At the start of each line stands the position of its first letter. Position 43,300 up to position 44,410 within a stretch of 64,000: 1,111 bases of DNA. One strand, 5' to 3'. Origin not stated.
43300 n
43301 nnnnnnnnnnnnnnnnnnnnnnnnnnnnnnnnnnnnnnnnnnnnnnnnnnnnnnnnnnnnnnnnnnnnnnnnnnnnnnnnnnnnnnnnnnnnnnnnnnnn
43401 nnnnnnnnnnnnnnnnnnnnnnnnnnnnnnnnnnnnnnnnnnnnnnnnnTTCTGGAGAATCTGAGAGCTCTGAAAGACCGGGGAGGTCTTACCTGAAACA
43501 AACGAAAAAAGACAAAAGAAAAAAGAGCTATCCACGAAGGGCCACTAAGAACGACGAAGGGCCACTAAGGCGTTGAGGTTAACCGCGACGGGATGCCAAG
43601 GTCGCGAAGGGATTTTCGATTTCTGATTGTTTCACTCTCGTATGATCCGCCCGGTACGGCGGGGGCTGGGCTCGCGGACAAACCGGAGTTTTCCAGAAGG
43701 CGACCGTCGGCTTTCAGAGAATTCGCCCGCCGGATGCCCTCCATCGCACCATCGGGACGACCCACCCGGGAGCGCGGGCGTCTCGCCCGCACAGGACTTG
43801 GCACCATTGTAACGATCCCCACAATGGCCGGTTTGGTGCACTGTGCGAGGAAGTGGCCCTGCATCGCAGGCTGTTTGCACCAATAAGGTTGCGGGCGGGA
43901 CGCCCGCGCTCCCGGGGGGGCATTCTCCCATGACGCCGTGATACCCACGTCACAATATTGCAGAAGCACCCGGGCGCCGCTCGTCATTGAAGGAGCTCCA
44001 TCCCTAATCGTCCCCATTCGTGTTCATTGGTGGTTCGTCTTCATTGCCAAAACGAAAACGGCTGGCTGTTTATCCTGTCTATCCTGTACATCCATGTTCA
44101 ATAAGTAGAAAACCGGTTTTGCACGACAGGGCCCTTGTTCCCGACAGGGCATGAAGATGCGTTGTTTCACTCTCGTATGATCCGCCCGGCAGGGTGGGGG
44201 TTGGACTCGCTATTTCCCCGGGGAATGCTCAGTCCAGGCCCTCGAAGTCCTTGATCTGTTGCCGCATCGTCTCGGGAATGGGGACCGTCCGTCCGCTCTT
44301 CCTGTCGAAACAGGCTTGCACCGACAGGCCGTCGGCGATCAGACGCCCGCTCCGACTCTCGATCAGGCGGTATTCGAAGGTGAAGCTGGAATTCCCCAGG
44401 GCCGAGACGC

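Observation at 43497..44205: Recently active ~600-700-bp non-autonomous element family (L/A/R/P modules) in intergenic gaps between core operons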

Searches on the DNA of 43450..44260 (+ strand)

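Call 11: search_rna_families(source=window, start=43450, end=44260, threshold=evalue, max_evalue=10)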
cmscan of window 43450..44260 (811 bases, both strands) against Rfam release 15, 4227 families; matches with E-value up to 10: 4.
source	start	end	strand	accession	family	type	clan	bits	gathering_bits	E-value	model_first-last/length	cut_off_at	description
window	43742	43943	+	RF00886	MIR807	Gene; miRNA;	-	26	113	0.0075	1-176/176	no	MIR807 microRNA precursor family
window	43580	43634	+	RF00591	SNORD77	Gene; snRNA; snoRNA; CD-box;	CL00070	17.1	35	6.1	1-68/68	no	Small nucleolar RNA SNORD77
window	43909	43995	-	RF03047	RAGATH-16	Gene; sRNA;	-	16.7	65.6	3.2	1-72/72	no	RAGATH-16 RNA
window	43450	43474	+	RF00622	CPEB3_ribozyme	Gene; ribozyme;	-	12.9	35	3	54-78/78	5'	Mammalian CPEB3 ribozyme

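Call 59: build_rna_model(alignment_id=A3, structure=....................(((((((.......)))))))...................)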
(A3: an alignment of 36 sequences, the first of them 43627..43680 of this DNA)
Model R1 built from alignment A3 (36 sequences, 60 columns); structure: as given.
model positions 54; base pairs 7; branch points 0; effective number of sequences 12.12; information 1.028 bits per position. Calibrated on 0.2 Mb of random sequence (short: E-values are rough).
structure used (alignment columns):
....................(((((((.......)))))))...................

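Call 60: search_with_rna_model(model_id=R1, source=window, max_evalue=1, filters=off)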
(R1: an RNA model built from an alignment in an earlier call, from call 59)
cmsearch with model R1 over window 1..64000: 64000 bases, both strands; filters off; matches with E-value up to 1: 10.
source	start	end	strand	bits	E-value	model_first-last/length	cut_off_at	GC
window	21959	22013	-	76.7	3.1e-22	1-54/54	no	0.69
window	5745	5794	-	65.5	9.5e-19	1-54/54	no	0.6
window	43627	43676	+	59.6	7e-17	1-54/54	no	0.66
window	44162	44211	+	58.1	2.1e-16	1-54/54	no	0.6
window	50439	50488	+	57.9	2.4e-16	1-54/54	no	0.66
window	63305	63354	-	56.6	6.1e-16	1-54/54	no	0.62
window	63246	63294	-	35.6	2.4e-09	1-54/54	no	0.67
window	51100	51154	+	14.9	0.0078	1-54/54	no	0.67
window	3898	3928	-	11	0.13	20-54/54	no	0.74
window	7176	7194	+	10.7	0.16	21-43/54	no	0.89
